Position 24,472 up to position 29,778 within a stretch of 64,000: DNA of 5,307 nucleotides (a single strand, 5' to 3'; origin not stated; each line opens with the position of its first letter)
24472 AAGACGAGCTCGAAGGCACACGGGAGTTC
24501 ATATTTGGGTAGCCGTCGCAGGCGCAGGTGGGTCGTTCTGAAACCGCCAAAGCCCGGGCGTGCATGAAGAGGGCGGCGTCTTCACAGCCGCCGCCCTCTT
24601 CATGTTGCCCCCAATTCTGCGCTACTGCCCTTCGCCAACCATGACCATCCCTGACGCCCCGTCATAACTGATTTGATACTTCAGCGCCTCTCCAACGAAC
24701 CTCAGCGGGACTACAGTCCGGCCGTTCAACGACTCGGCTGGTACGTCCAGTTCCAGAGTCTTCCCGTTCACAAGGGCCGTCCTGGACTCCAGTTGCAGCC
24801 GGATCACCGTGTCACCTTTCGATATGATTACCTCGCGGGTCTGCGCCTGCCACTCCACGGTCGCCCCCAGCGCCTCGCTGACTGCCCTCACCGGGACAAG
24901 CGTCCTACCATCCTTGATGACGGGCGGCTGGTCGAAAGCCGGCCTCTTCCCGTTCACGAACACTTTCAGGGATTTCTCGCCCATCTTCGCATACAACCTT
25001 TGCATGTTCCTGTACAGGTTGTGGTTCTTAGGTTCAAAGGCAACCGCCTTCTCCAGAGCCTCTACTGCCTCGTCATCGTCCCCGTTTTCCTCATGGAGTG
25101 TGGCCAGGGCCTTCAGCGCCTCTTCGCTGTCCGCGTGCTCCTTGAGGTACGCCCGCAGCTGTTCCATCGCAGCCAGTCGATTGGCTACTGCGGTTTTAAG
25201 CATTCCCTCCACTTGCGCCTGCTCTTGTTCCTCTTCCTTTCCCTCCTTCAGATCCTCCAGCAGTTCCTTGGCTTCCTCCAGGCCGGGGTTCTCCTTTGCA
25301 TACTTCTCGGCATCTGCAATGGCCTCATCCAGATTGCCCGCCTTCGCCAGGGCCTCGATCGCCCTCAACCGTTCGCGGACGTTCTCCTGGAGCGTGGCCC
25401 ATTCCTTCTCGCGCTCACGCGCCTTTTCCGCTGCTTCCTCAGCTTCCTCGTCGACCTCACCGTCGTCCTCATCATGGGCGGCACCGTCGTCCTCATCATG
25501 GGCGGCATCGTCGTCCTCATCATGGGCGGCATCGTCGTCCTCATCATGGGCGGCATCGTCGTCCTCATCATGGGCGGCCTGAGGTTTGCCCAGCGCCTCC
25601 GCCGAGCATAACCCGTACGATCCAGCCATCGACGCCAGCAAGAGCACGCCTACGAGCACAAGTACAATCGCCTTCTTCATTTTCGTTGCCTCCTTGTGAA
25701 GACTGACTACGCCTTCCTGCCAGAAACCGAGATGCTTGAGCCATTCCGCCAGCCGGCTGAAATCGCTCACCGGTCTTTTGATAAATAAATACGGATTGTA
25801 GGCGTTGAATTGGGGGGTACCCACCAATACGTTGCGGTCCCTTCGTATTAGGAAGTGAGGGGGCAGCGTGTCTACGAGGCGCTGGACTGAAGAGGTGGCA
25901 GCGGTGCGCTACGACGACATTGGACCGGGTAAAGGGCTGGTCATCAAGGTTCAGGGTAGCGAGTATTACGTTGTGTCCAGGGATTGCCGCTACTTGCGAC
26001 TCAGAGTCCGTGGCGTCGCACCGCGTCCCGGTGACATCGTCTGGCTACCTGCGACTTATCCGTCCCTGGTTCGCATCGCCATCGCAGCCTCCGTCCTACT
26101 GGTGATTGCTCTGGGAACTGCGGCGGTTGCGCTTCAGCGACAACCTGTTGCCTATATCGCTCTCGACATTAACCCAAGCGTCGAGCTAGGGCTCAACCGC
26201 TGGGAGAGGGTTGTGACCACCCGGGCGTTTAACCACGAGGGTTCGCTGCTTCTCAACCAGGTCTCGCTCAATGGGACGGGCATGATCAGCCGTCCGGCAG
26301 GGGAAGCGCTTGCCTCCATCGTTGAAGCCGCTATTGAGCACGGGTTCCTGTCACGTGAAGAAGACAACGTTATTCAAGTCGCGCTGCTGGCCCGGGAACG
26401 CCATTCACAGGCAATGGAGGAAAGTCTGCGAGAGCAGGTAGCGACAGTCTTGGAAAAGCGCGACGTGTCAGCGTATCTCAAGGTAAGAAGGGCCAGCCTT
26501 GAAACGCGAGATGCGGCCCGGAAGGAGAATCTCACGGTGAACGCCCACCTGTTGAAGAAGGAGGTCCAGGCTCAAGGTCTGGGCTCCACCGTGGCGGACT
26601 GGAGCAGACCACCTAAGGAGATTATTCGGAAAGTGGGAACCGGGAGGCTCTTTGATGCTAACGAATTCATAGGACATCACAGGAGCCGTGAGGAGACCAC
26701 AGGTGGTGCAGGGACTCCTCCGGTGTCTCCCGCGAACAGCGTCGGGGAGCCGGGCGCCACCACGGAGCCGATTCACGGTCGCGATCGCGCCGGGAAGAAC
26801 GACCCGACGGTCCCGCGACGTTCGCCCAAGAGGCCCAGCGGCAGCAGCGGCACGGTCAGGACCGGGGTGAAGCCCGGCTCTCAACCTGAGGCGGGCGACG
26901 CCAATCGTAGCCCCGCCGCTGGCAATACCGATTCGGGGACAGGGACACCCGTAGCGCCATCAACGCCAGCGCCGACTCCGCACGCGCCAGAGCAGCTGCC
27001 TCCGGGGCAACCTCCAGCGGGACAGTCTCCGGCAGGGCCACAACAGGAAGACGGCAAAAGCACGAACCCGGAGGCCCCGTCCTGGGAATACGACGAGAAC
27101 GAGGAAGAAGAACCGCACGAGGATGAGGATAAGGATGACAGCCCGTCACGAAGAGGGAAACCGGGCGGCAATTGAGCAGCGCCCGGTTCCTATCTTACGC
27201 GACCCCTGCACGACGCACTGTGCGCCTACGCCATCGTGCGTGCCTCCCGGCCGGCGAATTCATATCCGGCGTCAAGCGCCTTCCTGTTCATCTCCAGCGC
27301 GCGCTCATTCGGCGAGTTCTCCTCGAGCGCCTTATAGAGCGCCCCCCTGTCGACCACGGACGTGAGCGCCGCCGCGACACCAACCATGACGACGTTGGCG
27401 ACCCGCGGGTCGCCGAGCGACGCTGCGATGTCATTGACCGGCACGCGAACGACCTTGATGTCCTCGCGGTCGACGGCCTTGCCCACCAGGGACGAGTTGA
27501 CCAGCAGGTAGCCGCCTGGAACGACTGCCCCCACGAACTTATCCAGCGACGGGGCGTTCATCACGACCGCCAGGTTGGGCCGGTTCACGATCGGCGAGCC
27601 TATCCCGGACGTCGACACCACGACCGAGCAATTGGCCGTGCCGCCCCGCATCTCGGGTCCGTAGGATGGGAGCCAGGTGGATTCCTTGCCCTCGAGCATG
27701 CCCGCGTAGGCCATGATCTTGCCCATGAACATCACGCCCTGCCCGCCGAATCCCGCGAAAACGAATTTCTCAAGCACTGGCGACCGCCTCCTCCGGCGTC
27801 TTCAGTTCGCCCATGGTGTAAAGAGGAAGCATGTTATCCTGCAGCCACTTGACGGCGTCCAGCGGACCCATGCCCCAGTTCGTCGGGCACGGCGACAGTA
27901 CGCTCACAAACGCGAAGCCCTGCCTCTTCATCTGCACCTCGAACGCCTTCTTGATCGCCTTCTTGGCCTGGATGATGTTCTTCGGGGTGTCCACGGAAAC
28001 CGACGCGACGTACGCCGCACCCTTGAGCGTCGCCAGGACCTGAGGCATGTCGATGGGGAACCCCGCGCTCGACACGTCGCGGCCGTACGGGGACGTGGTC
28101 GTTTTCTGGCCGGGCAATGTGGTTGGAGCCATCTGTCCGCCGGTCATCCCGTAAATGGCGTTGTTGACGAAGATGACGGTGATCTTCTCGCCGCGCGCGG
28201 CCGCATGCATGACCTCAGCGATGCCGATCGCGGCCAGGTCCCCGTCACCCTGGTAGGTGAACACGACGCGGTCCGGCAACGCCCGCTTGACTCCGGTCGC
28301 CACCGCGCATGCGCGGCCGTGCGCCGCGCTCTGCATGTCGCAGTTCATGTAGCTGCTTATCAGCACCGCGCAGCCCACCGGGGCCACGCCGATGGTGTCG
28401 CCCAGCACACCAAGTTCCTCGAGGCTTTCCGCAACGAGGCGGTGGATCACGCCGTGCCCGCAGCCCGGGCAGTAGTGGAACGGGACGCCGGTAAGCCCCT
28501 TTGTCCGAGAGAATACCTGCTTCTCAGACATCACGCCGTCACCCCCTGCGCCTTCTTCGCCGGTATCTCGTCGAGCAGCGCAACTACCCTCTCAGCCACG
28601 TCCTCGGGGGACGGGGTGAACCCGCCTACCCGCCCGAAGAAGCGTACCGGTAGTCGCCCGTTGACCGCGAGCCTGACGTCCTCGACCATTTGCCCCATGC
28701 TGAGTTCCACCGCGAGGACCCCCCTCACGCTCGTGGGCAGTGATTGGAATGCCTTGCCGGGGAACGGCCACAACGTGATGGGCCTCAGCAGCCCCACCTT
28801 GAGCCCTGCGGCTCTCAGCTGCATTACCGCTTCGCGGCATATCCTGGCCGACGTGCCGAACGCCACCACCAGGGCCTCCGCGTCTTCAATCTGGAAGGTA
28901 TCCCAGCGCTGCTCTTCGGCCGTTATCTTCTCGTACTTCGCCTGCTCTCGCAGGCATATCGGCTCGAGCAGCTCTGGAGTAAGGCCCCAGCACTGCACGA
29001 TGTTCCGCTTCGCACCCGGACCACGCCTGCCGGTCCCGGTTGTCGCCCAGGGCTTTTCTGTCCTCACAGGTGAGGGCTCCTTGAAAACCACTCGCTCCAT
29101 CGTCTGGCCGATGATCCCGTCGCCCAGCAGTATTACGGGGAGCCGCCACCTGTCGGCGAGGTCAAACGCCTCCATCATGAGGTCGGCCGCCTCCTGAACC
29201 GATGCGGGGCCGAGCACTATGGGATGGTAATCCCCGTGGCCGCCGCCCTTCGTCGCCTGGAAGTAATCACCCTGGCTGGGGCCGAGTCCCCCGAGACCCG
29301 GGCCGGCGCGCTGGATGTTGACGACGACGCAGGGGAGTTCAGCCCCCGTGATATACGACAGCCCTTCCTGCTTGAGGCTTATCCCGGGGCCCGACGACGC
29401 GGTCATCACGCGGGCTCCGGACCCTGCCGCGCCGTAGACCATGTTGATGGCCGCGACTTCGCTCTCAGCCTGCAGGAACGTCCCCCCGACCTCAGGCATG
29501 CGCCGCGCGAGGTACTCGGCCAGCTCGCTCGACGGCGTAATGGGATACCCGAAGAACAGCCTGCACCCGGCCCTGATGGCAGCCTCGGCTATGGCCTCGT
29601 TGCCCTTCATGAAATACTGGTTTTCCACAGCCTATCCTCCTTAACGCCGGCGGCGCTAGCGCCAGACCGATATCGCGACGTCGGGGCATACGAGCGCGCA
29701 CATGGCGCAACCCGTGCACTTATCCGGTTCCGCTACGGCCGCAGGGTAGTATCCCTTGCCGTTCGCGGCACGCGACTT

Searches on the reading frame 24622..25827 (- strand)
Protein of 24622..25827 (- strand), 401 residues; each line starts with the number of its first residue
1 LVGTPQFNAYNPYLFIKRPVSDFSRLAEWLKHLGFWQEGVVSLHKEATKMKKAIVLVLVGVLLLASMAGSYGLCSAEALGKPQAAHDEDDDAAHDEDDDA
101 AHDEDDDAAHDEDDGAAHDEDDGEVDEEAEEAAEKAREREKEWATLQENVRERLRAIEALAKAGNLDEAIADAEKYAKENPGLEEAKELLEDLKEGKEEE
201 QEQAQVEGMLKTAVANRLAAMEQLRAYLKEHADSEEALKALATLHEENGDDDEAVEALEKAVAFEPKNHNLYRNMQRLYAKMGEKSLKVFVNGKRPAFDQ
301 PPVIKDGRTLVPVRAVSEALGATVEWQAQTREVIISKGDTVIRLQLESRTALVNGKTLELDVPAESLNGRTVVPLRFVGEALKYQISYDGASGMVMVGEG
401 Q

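Call 7: search_protein_families(library=pfam, proteins=[window:24622-25827:-], max_evalue=0.01)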
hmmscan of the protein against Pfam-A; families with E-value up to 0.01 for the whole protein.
window:24622-25827:- (401 aa): 14 families
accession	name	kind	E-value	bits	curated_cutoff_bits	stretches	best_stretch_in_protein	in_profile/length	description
PF07833.16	Cu_amine_oxidN1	-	6.4e-38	129.5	24.2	1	290-395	1-106/108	Copper amine oxidase N-terminal domain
PF13428.12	TPR_14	-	9.2e-07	29.4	23.5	1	236-275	2-41/44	Tetratricopeptide repeat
PF07719.23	TPR_2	-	1e-05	25.7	27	1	236-268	2-34/34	Tetratricopeptide repeat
PF13414.12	TPR_11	-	3e-05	24.1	26.8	1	247-283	6-42/42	TPR repeat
PF14559.12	TPR_19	-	0.00028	21.6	25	1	219-276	9-65/68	Tetratricopeptide repeat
PF13424.12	TPR_12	-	0.00038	21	30.1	1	208-263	17-73/77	Tetratricopeptide repeat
PF13174.12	TPR_6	-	0.00071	20.5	26.3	0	241-263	6-28/33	Tetratricopeptide repeat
PF00515.34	TPR_1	-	0.00097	19.3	27.8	1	236-268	2-34/34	Tetratricopeptide repeat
PF13176.12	TPR_7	-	0.0021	18.5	27.9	0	237-266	1-32/36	Tetratricopeptide repeat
PF13432.12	TPR_16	-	0.0058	17.5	32.7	1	219-267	15-63/65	Tetratricopeptide repeat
PF22251.1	PFF1_TM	-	0.0064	16.5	32.3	1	46-153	88-200/300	Vacuolar membrane protease, transmembrane domain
PF13431.12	TPR_17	-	0.008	16.8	24.4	0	227-255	5-33/34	Tetratricopeptide repeat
PF13371.12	TPR_9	-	0.0085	16.5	35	0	244-284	4-44/73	Tetratricopeptide repeat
PF13181.12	TPR_8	-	0.0089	16.6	25.7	1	240-268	6-34/34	Tetratricopeptide repeat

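Call 10: search_protein_families(library=ncbifam, proteins=[window:24622-25827:-], max_evalue=0.01)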
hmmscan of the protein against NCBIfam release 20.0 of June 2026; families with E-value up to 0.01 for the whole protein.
window:24622-25827:- (401 aa): 9 families
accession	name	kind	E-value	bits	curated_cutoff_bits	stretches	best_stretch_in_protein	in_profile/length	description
NF011285.0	PRK14696.1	equivalog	4.7e-08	31.6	1278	1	309-382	36-109/757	primary-amine oxidase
NF002725.1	PRK02603.1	equivalog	1.2e-05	25.4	143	1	204-287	45-124/173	photosystem I assembly protein Ycf3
NF040959.1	MamA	equivalog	1.5e-05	24.6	200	1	183-284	87-188/204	magnetosome protein MamA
TIGR02917.1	PEP_TPR_lipo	equivalog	4.2e-05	21.6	312.2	1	145-282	643-783/899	XrtA/PEP-CTERM system TPR-repeat protein PrsT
NF047873.1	ZrgA_Zn_trans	equivalog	0.0024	17.6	185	1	85-129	102-151/213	zinc uptake protein ZrgA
NF008520.0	PRK11447.1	equivalog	0.0024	15.7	858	1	181-271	249-339/1157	cellulose synthase complex outer membrane protein BcsC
NF040561.1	PrimPol_Msp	equivalog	0.0029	16.2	200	1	180-283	4-99/515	CRISPR-associated primase-polymerase type A1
NF047373.1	BB0259_flg_lyt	exception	0.0034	16.2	234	1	133-279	70-214/705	flagellar assembly lytic transglycosylase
NF047558.1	TPR_END_plus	domain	0.0085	16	32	0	241-271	5-35/56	TPR end-of-group domain-containing protein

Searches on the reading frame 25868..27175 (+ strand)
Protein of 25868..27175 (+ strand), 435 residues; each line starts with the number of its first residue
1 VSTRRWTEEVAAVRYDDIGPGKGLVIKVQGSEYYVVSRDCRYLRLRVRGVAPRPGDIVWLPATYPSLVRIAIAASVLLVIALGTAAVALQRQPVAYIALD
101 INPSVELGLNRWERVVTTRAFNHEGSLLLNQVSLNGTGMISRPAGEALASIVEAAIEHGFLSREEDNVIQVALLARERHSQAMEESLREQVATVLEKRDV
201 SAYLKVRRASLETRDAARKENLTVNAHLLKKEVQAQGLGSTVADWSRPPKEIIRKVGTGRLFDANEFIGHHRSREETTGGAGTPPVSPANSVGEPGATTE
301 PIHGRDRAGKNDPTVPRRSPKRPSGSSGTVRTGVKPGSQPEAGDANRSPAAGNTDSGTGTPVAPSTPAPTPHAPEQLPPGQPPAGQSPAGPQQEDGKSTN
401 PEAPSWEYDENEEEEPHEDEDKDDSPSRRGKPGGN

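Call 7: search_protein_families(library=pfam, proteins=[window:25868-27175:+], max_evalue=0.01)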
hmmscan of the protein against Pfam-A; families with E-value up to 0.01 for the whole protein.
window:25868-27175:+ (435 aa): 2 families
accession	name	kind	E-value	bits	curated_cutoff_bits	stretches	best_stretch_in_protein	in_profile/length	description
PF23750.1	RsgI_M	-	1.3e-23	84.5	25.3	1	94-231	1-132/133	Anti-sigma factor RsgI-like central domain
PF12791.13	RsgI_N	-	0.0026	18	25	1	22-60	3-39/40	Anti-sigma factor N-terminus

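Call 10: search_protein_families(library=ncbifam, proteins=[window:25868-27175:+], max_evalue=0.01)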
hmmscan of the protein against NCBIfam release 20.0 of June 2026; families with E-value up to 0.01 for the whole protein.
window:25868-27175:+ (435 aa): 0 families

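Call 71: find_encoding_contigs(protein=window:25904-27175:+, flank=1000, max_places=2)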
Protein window:25904-27175:+ (423 aa): no gene with exactly this product is on record in the collection.

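Call 72: find_encoding_contigs(protein=window:25868-27175:+, flank=1000, max_places=2)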
Protein window:25868-27175:+ (435 aa): 1 contig read that carries it; 1 place shown.
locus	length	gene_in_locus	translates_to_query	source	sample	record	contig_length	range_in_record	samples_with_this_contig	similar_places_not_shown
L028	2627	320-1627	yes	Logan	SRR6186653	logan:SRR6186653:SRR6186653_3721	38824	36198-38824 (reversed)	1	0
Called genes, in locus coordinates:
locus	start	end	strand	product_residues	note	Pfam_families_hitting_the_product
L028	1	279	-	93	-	?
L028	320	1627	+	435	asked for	PF23750:RsgI_M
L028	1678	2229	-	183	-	PF01558:POR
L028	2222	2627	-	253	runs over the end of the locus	PF02775:TPP_enzyme_C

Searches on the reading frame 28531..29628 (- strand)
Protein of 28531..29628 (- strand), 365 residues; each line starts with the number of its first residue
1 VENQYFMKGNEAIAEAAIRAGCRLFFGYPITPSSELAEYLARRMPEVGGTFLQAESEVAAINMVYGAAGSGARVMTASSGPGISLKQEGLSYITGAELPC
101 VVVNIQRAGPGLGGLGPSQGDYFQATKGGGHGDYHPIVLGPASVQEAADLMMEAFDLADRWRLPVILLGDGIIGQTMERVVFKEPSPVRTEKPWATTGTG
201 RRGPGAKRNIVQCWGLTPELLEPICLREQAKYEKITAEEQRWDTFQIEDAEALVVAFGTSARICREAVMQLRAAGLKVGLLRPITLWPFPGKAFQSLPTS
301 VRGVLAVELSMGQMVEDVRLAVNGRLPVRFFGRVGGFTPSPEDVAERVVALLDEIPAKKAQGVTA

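Call 47: search_protein_families(library=pfam, proteins=[window:28531-29628:-], max_evalue=0.001)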
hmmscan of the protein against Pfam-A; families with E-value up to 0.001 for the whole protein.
window:28531-29628:- (365 aa): 3 families
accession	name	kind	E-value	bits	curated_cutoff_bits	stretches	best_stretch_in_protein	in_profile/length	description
PF01855.24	POR_N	-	1.7e-48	165.8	27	1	15-184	1-169/231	Pyruvate flavodoxin/ferredoxin oxidoreductase, thiamine diP-bdg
PF17147.9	PFOR_II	-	2.3e-24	86.1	27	1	250-344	1-102/102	Pyruvate:ferredoxin oxidoreductase core domain II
PF02776.23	TPP_enzyme_N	-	9.3e-05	22.6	26.8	1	7-109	1-102/119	Thiamine pyrophosphate enzyme, N-terminal TPP binding domain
